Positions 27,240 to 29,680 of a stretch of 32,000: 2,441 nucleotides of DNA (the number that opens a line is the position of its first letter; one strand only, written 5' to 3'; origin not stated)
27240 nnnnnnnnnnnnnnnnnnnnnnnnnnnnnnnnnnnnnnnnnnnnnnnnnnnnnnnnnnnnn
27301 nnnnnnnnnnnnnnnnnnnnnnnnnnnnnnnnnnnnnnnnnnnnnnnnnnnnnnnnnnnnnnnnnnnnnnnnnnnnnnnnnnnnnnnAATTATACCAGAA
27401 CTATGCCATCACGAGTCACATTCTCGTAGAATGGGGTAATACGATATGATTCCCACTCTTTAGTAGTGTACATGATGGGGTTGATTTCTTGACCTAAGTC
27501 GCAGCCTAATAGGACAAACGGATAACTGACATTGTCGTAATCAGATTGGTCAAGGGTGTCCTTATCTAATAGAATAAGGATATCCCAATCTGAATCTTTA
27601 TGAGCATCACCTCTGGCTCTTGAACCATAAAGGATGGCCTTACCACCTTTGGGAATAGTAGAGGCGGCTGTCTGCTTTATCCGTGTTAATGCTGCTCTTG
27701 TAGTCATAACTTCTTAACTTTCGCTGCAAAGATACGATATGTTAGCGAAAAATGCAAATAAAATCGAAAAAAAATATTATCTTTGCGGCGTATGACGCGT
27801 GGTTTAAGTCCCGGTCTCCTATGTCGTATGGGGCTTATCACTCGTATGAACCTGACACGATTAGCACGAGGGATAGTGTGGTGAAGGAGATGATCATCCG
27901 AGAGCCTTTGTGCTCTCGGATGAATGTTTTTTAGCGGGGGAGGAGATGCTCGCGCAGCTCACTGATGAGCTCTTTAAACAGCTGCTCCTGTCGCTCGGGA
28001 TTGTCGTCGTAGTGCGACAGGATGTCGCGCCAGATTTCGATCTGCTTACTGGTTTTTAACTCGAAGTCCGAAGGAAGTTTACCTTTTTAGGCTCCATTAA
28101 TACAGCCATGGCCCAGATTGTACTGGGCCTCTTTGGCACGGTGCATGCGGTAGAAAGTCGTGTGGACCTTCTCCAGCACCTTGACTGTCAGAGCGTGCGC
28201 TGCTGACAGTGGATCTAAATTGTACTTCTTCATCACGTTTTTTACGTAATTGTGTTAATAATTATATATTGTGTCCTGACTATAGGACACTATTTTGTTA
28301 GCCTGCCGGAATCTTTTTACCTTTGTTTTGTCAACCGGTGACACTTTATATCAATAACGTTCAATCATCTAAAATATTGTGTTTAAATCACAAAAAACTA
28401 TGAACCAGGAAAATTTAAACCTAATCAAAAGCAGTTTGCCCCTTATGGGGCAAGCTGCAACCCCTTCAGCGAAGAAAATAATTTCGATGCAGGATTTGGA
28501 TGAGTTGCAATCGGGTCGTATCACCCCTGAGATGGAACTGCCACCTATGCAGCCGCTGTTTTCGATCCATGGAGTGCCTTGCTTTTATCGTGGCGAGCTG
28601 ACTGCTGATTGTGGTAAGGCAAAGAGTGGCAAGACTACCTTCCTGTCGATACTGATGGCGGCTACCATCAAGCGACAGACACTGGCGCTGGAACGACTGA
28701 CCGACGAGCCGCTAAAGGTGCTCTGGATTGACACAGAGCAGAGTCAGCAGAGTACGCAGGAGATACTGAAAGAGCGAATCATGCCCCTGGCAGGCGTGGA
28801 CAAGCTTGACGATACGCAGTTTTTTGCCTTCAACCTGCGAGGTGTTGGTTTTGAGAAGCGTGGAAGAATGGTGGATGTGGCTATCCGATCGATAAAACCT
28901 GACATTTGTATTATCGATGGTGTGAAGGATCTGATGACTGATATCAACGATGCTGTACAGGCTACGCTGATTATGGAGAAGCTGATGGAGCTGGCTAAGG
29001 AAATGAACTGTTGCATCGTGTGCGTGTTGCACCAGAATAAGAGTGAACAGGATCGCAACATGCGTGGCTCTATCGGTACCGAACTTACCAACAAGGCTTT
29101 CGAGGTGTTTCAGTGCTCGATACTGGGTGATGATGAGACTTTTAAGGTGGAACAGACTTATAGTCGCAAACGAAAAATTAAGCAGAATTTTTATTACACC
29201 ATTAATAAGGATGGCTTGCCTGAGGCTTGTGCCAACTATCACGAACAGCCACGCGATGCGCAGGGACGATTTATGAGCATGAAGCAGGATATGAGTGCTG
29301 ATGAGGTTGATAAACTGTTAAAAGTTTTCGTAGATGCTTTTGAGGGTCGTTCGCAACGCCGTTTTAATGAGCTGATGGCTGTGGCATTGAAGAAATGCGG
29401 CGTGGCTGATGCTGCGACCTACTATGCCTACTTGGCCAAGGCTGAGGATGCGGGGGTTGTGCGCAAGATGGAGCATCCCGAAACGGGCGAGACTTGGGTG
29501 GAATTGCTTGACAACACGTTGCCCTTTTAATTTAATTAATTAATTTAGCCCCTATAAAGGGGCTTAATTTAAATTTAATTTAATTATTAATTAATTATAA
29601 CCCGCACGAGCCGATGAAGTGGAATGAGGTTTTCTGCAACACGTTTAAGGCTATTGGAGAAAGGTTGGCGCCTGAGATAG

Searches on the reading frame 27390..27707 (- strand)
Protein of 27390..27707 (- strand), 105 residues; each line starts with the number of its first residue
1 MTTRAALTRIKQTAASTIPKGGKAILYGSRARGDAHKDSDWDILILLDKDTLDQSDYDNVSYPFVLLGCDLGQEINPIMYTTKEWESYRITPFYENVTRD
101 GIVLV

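Call 68: search_protein_families(library=pfam, proteins=[window:27390-27707:-])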
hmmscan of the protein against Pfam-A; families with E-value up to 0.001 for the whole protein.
window:27390-27707:- (105 aa): 2 families
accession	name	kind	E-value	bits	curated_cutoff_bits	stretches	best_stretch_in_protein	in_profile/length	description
PF01909.29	NTP_transf_2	-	3.6e-09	37.3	21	1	16-52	10-45/93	Nucleotidyltransferase domain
PF18765.7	Polbeta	-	1.5e-08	35.1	26.9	1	22-53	14-44/93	Polymerase beta, Nucleotidyltransferase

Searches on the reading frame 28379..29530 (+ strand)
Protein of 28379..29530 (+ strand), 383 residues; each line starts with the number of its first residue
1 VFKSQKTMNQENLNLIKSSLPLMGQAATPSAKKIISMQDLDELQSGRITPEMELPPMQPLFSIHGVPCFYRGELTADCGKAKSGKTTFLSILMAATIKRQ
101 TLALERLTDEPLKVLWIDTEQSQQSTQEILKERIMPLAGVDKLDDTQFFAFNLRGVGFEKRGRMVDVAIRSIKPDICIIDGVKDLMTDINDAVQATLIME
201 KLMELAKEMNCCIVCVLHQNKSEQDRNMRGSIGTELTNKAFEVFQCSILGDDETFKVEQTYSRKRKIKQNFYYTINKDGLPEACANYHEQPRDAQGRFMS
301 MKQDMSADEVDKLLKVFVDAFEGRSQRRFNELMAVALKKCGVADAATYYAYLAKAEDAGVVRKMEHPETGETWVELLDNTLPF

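Call 68: search_protein_families(library=pfam, proteins=[window:28379-29530:+])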
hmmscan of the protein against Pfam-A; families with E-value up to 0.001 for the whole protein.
window:28379-29530:+ (383 aa): 1 family
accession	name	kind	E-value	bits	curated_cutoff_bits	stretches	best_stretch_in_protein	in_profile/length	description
PF13481.12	AAA_25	-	4.8e-11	43.1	27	1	69-223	30-194/195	AAA domain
